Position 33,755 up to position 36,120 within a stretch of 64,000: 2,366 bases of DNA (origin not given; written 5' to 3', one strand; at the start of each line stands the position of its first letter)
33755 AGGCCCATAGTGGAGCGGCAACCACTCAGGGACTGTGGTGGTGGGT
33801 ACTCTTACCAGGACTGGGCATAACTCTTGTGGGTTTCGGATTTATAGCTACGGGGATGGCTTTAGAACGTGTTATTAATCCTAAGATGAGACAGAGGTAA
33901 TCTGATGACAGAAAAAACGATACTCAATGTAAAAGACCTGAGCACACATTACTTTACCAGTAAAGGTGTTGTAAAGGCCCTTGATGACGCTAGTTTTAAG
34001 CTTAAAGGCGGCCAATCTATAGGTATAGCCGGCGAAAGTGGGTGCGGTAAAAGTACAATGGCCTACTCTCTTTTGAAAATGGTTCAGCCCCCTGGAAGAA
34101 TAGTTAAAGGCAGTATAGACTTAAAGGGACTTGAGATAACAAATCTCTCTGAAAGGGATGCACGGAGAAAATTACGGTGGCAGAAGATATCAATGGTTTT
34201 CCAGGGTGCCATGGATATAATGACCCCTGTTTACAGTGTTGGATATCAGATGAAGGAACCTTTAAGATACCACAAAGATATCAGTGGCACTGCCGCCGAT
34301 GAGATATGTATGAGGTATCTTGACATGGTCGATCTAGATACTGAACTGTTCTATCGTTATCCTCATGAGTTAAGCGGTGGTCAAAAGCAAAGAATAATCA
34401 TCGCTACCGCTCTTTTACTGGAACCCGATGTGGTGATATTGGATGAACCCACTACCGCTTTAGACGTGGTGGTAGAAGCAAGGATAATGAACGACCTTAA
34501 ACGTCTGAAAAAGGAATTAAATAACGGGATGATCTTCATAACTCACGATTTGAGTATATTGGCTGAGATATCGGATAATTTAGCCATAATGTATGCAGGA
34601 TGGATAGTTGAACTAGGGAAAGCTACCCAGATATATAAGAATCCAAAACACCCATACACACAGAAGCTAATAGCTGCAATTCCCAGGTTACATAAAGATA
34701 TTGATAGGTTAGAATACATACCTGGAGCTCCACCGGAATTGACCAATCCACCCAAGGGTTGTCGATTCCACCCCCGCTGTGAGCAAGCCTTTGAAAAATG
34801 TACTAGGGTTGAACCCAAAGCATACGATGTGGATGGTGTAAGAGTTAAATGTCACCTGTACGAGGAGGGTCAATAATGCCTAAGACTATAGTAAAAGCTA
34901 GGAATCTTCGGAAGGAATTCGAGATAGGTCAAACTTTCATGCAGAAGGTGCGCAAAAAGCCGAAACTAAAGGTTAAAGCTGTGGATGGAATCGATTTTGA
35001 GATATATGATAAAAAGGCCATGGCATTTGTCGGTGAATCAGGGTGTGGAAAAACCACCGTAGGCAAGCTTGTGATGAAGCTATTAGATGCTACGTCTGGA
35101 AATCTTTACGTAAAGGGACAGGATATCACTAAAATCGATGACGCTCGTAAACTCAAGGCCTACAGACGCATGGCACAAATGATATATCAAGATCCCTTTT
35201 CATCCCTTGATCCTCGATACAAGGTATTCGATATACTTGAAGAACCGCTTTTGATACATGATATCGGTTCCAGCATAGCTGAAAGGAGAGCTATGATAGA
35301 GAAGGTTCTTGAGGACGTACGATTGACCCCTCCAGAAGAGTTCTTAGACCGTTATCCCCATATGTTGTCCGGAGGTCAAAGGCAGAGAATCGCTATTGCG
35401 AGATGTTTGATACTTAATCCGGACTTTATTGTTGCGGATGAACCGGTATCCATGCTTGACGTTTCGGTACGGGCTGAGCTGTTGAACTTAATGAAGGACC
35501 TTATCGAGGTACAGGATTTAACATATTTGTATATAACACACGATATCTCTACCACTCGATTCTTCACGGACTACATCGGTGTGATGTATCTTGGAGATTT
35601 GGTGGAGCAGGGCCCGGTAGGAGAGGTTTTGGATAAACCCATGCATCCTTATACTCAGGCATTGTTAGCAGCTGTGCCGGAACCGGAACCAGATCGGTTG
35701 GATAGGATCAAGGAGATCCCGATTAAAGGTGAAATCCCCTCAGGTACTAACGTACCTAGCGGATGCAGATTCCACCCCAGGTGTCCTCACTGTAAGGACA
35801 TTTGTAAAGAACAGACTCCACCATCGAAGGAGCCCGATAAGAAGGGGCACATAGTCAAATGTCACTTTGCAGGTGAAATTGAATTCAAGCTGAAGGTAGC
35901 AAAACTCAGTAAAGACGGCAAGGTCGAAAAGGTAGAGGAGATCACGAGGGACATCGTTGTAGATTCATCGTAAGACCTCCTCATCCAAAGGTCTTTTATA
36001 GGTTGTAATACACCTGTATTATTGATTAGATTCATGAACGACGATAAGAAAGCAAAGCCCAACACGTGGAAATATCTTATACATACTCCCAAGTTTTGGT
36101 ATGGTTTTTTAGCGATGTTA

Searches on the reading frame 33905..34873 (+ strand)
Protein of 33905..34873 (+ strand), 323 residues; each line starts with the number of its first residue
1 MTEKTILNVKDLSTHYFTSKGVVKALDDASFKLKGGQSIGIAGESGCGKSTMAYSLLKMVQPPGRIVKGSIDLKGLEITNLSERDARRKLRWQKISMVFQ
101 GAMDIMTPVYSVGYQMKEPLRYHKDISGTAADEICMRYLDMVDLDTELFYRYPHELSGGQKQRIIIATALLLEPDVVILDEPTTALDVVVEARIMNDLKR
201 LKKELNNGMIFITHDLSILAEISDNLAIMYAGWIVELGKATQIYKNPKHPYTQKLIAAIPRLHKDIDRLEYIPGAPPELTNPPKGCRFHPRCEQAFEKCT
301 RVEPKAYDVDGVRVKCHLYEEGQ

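Call 3: search_protein_families(library=pfam, proteins=[window:33905-34873:+], max_evalue=0.01)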
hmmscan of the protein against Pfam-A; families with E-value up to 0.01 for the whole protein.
window:33905-34873:+ (323 aa): 7 families
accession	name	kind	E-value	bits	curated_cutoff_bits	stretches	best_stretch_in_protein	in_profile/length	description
PF00005.33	ABC_tran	-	3.2e-26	93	25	1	26-184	1-137/137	ABC transporter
PF08352.17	oligo_HPY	-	5.9e-23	81.5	27.1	1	235-299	1-65/65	Oligopeptide/dipeptide transporter, C-terminal region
PF13304.12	AAA_21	-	5e-05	23.9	27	1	150-219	232-303/304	AAA domain, putative AbiEii toxin, Type IV TA system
PF02463.25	SMC_N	-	0.00089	19.2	40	1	39-228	27-211/220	RecF/RecN/SMC N terminal domain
PF00006.31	ATP-synt_ab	-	0.0033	17.5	29.5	1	28-102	6-79/213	ATP synthase alpha/beta family, nucleotide-binding domain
PF00485.24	PRK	-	0.0061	16.8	22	0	39-61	2-24/196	Phosphoribulokinase / Uridine kinase family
PF20720.3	nSTAND3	-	0.0074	16.4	27.2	0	24-58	5-39/155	Novel STAND NTPase 3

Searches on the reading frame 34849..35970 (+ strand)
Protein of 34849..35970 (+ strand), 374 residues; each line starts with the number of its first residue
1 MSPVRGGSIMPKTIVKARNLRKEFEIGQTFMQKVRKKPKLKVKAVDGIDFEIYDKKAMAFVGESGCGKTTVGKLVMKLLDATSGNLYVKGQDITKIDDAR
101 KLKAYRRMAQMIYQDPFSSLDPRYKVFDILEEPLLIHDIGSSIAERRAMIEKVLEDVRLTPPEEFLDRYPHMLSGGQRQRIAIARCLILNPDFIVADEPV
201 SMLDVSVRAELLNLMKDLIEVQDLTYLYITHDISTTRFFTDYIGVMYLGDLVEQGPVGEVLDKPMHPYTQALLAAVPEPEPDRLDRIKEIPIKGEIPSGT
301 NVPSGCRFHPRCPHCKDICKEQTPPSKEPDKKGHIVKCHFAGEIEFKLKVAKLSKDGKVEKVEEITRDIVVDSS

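Call 3: search_protein_families(library=pfam, proteins=[window:34849-35970:+], max_evalue=0.01)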
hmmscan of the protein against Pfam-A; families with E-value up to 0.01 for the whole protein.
window:34849-35970:+ (374 aa): 4 families
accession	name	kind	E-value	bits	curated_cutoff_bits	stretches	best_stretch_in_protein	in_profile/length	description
PF00005.33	ABC_tran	-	1.7e-29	103.6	25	1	46-200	2-136/137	ABC transporter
PF08352.17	oligo_HPY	-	6.6e-19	68.5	27.1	1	252-319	1-65/65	Oligopeptide/dipeptide transporter, C-terminal region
PF13401.12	AAA_22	-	0.0013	19.5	27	1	54-98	4-33/130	AAA domain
PF00485.24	PRK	-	0.0032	17.7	22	1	60-144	4-88/196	Phosphoribulokinase / Uridine kinase family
